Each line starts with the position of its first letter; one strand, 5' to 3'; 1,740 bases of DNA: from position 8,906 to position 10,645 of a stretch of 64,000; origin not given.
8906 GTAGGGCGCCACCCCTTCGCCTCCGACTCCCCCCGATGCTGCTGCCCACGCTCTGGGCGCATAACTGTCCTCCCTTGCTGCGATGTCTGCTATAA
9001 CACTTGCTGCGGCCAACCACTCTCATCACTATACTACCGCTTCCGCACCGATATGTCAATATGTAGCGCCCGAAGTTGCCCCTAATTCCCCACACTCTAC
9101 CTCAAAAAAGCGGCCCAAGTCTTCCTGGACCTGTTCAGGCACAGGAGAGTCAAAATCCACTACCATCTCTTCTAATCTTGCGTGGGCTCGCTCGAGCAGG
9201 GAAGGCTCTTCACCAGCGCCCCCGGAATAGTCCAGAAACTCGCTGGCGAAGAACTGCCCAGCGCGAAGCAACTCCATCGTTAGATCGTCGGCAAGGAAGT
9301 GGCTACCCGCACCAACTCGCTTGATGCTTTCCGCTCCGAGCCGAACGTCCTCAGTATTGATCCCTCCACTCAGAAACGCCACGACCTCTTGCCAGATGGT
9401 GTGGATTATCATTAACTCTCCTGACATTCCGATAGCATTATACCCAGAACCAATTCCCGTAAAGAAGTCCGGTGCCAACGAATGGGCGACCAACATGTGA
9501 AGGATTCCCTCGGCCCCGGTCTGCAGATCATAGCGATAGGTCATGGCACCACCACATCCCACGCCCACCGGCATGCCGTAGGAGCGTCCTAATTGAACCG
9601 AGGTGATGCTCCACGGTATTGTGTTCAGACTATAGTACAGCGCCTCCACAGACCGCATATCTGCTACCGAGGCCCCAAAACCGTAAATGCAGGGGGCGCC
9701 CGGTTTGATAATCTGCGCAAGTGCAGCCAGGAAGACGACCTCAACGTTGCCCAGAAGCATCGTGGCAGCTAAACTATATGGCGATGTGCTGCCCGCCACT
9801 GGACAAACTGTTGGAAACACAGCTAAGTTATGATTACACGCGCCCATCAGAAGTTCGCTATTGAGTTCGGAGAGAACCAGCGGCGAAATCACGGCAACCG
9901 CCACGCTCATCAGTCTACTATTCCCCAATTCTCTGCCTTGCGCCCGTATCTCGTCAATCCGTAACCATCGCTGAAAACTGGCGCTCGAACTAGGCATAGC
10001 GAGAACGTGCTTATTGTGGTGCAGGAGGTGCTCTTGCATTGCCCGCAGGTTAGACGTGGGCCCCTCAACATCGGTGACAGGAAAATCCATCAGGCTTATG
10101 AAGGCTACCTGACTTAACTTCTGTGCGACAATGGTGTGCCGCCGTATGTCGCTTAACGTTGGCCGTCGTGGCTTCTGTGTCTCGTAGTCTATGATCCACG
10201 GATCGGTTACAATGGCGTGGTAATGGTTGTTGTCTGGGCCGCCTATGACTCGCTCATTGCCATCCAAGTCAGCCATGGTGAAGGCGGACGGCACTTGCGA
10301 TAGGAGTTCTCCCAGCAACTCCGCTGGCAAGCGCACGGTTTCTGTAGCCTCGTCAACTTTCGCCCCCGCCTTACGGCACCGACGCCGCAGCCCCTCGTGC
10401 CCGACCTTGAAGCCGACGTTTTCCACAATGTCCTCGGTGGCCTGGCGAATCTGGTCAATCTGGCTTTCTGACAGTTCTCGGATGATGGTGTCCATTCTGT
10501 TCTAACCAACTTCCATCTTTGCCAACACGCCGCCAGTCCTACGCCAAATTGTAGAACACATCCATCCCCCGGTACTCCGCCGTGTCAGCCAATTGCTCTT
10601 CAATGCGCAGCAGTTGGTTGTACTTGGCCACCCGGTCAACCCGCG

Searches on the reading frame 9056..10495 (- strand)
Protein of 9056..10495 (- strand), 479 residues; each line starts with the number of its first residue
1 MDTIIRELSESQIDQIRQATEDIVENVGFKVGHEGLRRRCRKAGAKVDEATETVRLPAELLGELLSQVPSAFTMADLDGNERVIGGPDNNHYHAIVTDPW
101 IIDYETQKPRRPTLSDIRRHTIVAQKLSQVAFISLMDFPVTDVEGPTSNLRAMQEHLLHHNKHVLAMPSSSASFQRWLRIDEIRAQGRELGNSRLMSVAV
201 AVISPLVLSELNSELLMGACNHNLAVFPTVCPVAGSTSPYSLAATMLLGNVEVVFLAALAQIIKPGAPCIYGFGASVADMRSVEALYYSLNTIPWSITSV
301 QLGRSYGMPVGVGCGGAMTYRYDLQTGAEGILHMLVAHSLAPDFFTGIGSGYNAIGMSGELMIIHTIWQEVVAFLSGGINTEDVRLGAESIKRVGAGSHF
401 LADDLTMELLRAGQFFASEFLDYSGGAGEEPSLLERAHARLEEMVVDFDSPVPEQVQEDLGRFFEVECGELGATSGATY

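Call 5: search_protein_families(library=pfam, proteins=[window:9056-10495:-])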
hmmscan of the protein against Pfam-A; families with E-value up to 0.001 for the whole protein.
window:9056-10495:- (479 aa): 1 family
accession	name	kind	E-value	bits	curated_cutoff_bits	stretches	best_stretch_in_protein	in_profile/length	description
PF06253.16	MTTB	-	1.4e-44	152.4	25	1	6-463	32-491/500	Trimethylamine methyltransferase (MTTB)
